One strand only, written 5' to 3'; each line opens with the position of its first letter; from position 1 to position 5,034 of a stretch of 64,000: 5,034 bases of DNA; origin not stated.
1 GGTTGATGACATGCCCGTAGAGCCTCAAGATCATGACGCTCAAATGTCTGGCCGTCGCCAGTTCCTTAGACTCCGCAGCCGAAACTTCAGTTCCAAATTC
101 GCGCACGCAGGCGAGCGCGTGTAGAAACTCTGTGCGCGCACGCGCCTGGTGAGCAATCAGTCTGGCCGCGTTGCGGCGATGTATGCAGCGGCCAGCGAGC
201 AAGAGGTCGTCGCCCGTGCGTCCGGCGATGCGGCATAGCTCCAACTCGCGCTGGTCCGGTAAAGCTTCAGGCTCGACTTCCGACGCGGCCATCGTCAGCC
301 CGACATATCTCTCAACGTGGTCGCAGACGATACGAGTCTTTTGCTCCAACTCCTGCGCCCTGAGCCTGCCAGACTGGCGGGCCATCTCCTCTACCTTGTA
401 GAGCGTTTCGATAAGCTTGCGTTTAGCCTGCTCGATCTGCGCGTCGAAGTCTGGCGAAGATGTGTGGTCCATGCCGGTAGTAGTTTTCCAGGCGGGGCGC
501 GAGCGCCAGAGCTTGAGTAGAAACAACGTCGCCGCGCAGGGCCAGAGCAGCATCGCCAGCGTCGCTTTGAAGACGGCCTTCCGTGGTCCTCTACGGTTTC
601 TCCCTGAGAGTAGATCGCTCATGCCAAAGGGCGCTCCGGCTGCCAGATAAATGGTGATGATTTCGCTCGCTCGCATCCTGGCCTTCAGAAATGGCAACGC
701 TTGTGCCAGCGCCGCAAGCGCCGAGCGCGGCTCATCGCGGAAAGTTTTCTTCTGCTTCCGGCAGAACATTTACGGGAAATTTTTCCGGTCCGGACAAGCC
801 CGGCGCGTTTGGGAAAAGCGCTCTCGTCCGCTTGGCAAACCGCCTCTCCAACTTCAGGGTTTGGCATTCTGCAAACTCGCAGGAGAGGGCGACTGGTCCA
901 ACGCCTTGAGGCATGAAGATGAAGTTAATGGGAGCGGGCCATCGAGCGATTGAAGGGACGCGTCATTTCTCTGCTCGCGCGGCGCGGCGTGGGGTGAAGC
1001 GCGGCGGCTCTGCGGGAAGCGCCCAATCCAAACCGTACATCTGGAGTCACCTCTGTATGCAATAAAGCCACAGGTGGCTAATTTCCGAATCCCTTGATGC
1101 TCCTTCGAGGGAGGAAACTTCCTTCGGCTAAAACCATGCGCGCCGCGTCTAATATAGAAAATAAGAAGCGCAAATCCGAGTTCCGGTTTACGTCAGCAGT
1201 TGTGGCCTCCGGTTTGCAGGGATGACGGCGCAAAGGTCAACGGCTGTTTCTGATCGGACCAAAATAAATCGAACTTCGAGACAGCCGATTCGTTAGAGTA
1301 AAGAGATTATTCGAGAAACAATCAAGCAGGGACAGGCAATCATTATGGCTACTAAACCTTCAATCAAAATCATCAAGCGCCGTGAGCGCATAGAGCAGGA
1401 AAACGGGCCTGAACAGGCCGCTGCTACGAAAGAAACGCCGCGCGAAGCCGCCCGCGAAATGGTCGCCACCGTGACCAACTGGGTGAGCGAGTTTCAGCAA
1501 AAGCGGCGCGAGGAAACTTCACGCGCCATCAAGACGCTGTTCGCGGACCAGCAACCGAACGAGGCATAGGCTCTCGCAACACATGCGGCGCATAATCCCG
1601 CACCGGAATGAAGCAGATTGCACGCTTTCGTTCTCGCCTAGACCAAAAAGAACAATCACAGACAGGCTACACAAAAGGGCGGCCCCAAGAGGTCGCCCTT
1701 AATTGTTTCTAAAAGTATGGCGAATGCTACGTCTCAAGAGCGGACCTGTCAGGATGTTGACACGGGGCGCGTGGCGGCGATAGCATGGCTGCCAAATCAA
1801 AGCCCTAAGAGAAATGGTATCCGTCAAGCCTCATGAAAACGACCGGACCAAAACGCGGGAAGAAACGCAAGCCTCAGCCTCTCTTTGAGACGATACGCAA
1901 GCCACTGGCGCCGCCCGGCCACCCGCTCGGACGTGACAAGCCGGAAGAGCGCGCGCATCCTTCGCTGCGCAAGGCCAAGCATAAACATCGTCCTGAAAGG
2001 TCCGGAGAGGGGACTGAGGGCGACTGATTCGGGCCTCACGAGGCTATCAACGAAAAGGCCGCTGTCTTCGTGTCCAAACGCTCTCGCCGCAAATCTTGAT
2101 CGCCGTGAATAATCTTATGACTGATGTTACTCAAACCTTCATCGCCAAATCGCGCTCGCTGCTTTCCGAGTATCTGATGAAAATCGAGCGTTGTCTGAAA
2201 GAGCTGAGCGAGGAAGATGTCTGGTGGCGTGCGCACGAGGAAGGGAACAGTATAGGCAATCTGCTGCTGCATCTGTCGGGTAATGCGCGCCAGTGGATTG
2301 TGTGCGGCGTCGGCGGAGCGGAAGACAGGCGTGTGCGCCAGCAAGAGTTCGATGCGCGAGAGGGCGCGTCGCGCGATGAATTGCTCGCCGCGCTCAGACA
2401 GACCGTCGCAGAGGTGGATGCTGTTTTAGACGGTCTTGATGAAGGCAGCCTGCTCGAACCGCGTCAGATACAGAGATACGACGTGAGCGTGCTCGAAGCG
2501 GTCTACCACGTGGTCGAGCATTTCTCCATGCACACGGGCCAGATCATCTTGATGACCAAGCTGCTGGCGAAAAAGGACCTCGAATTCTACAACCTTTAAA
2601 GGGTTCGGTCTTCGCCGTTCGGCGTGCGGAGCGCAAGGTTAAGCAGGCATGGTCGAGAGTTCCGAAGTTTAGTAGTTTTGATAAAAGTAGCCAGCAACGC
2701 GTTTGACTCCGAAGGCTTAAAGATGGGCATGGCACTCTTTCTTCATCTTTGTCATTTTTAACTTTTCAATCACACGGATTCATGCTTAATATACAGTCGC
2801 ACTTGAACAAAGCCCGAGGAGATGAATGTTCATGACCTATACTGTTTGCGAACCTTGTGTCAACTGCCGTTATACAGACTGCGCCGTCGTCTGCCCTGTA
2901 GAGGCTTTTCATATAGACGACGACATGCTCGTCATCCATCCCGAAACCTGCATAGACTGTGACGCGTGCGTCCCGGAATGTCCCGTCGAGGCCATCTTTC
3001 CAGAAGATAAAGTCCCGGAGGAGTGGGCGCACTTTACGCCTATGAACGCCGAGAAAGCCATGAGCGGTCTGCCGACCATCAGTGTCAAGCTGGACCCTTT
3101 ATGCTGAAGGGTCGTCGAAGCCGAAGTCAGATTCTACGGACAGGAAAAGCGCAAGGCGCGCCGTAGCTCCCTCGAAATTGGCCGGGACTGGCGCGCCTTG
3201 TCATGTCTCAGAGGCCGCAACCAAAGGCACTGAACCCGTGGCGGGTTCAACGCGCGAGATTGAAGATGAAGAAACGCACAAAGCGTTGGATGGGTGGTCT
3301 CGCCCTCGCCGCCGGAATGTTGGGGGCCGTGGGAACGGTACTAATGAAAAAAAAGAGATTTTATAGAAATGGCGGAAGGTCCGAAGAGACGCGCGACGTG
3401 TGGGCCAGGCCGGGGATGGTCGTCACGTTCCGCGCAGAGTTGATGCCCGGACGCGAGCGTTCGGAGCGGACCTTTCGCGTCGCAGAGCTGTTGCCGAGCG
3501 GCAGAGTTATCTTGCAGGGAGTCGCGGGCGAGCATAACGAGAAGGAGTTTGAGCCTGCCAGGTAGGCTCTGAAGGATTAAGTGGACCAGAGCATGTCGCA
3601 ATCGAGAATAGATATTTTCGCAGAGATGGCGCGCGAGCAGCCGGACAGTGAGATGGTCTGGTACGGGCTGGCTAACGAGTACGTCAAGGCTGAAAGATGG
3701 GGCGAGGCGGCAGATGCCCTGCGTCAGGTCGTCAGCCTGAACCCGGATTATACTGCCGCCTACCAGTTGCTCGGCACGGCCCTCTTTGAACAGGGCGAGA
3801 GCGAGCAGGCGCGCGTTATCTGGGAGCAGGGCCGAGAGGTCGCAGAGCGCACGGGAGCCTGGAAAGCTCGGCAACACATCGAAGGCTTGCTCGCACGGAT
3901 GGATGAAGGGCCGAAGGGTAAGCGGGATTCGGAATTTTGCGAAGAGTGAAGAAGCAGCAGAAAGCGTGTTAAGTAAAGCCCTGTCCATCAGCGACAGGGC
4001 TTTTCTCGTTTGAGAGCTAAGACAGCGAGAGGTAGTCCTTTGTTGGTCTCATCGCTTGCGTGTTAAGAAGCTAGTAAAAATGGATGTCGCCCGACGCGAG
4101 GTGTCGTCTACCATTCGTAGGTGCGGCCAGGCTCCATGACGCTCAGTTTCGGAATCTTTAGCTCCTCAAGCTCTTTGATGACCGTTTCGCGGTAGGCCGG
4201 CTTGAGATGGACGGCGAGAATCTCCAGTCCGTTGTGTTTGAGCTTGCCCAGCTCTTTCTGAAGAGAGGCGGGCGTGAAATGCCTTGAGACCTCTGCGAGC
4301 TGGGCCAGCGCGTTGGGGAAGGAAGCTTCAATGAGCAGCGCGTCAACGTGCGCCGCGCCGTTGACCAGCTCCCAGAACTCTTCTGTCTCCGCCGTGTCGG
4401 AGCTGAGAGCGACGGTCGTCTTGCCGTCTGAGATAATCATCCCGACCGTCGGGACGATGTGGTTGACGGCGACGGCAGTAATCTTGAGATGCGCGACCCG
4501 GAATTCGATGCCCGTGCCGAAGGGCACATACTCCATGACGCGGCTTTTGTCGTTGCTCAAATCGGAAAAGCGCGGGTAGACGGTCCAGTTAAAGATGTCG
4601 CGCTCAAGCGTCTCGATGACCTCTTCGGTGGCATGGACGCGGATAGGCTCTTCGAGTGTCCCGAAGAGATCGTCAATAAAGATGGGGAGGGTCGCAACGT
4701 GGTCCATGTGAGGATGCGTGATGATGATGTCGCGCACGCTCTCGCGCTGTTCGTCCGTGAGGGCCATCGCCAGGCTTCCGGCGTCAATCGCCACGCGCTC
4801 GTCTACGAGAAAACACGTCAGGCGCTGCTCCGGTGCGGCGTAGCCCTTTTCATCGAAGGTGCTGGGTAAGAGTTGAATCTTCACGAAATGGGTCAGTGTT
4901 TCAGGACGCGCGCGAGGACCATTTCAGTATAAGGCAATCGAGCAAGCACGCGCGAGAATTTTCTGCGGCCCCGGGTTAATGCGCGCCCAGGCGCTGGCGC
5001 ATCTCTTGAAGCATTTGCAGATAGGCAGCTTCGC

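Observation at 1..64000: Highly iterated palindromic heptamer TGGWCCA, about 80 copies in 64 kb, in all reading frames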

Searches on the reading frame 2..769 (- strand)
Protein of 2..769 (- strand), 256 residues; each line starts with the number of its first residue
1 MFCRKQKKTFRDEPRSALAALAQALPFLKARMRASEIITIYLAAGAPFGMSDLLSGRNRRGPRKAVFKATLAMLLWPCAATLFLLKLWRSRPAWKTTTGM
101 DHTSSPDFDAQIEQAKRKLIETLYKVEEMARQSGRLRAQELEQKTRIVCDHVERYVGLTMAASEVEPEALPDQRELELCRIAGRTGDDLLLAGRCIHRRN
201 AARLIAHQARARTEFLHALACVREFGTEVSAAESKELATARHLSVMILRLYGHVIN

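Call 11: search_protein_families(library=pfam, proteins=[window:2-769:-], max_evalue=0.01)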
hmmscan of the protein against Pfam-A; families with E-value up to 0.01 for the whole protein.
window:2-769:- (256 aa): 0 families

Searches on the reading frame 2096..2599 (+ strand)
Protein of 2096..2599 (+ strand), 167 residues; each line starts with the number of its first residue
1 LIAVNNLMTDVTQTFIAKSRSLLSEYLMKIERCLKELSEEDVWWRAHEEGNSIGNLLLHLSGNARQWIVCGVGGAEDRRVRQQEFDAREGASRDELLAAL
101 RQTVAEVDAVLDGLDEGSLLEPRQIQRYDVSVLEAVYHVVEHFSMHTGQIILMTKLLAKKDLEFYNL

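Call 33: find_encoding_contigs(protein=window:2096-2599:+, flank=10000, max_places=2)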
Protein window:2096-2599:+ (167 aa): no gene with exactly this product is on record in the collection.

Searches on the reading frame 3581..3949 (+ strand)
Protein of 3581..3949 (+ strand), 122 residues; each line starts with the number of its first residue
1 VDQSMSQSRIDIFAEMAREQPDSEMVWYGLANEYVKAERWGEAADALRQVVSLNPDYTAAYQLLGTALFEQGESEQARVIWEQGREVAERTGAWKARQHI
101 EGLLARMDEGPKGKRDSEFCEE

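Call 11: search_protein_families(library=pfam, proteins=[window:3581-3949:+], max_evalue=0.01)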
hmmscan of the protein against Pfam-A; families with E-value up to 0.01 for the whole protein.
window:3581-3949:+ (122 aa): 16 families
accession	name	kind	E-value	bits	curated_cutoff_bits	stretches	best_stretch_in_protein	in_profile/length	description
PF14559.12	TPR_19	-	7.4e-10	39.5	25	1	35-91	2-58/68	Tetratricopeptide repeat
PF07719.23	TPR_2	-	1.9e-09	37.3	27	1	26-57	3-34/34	Tetratricopeptide repeat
PF00515.34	TPR_1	-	1.2e-08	34.8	27.8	1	26-57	3-34/34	Tetratricopeptide repeat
PF13432.12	TPR_16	-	3.1e-08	34.4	32.7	1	28-83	1-55/65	Tetratricopeptide repeat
PF13428.12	TPR_14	-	9.8e-08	32.4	23.5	1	26-66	3-43/44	Tetratricopeptide repeat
PF13414.12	TPR_11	-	1.3e-06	28.5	26.8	1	32-72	2-42/42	TPR repeat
PF13431.12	TPR_17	-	1.5e-06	28.5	24.4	1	47-78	2-33/34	Tetratricopeptide repeat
PF13181.12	TPR_8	-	4.1e-05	23.9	25.7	0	26-57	3-34/34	Tetratricopeptide repeat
PF13174.12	TPR_6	-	0.00012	22.9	26.3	0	60-83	2-25/33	Tetratricopeptide repeat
PF13424.12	TPR_12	-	0.00015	22.3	30.1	0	60-91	4-36/77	Tetratricopeptide repeat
PF24575.1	TPR_Slam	-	0.00024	21.9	35.2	1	19-78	42-101/104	Surface lipoprotein assembly modifier, N-terminal TPR repeats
PF23914.1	TPR_CcmH_CycH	-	0.0003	21.1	42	1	40-83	103-146/158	Cytochrome c-type biogenesis protein H TPR domain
PF25063.1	ARM_TT21_C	-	0.0013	19.1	35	1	22-81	93-152/209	Tetratricopeptide repeat protein 21 C-terminal ARM domain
PF13374.12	TPR_10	-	0.0013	19.1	27.5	0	59-91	3-35/42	Tetratricopeptide repeat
PF07721.20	TPR_4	-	0.0018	19.1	27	0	63-83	6-26/26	Tetratricopeptide repeat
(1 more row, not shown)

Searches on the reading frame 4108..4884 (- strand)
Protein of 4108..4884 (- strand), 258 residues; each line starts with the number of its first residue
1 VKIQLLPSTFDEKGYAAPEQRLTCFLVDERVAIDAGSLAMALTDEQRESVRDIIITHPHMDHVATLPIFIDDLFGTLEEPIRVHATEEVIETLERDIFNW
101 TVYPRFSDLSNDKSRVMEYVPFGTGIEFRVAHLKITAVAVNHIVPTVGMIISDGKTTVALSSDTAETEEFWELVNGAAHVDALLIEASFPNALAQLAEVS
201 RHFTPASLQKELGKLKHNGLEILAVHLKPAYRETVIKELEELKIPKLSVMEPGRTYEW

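Call 12: search_protein_families(library=pfam, proteins=[window:4108-4884:-], max_evalue=0.01)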
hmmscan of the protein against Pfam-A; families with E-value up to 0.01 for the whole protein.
window:4108-4884:- (258 aa): 3 families
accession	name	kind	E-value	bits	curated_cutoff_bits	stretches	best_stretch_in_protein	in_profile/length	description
PF12706.13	Lactamase_B_2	-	6.5e-13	49.2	27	1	46-192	27-169/200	Beta-lactamase superfamily domain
PF02112.21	PDEase_II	-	1.1e-09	38.3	23.7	1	44-108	77-143/340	cAMP phosphodiesterases class-II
PF00753.33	Lactamase_B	-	6.1e-06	26.7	22.7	1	40-169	34-155/196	Metallo-beta-lactamase superfamily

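Call 35: find_encoding_contigs(protein=window:4108-4884:-, flank=10000, max_places=2)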
Protein window:4108-4884:- (258 aa): 2 contigs read that carry it; 2 places shown.
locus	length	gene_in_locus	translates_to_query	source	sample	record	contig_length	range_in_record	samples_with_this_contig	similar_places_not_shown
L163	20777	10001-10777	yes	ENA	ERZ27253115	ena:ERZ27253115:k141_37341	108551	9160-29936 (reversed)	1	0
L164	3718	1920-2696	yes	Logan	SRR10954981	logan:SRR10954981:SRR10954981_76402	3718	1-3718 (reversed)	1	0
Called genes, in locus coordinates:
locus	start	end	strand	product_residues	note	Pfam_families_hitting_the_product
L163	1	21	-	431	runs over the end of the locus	PF02844:GARS_N, PF01071:GARS_A, PF02843:GARS_C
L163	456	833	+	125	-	PF13451:zf_Tbcl, PF23477:zf_Tbcl_2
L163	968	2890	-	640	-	-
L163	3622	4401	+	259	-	PF06210:DUF1003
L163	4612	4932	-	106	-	-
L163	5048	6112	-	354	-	PF02563:Poly_export, PF10531:SLBB (weak), PF22461:SLBB_2, PF10531:SLBB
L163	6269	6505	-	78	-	-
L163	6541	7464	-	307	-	-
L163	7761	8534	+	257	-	PF00106:adh_short, PF08659:KR, PF23441:SDR, PF13561:adh_short_C2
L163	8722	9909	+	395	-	PF13367:PrsW-protease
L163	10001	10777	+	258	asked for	PF00753:Lactamase_B (faint), PF23023:Anti-Pycsar_Apyc1, PF02112:PDEase_II (faint), PF12706:Lactamase_B_2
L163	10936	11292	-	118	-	PF13431:TPR_17 (faint), PF00515:TPR_1 (faint), PF07719:TPR_2 (weak), PF13428:TPR_14 (weak), PF13432:TPR_16, PF13414:TPR_11 (weak), PF14559:TPR_19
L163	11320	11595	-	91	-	-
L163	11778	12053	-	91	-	PF12797:Fer4_2 (faint), PF13237:Fer4_10 (weak), PF12837:Fer4_6 (faint), PF12838:Fer4_7, PF13187:Fer4_9 (weak), PF13484:Fer4_16 (faint), PF00037:Fer4 (weak)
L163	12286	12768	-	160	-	PF07609:DUF1572, PF04978:MST, PF05163:DinB, PF12867:DinB_2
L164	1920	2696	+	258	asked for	PF00753:Lactamase_B (faint), PF23023:Anti-Pycsar_Apyc1, PF02112:PDEase_II (faint), PF12706:Lactamase_B_2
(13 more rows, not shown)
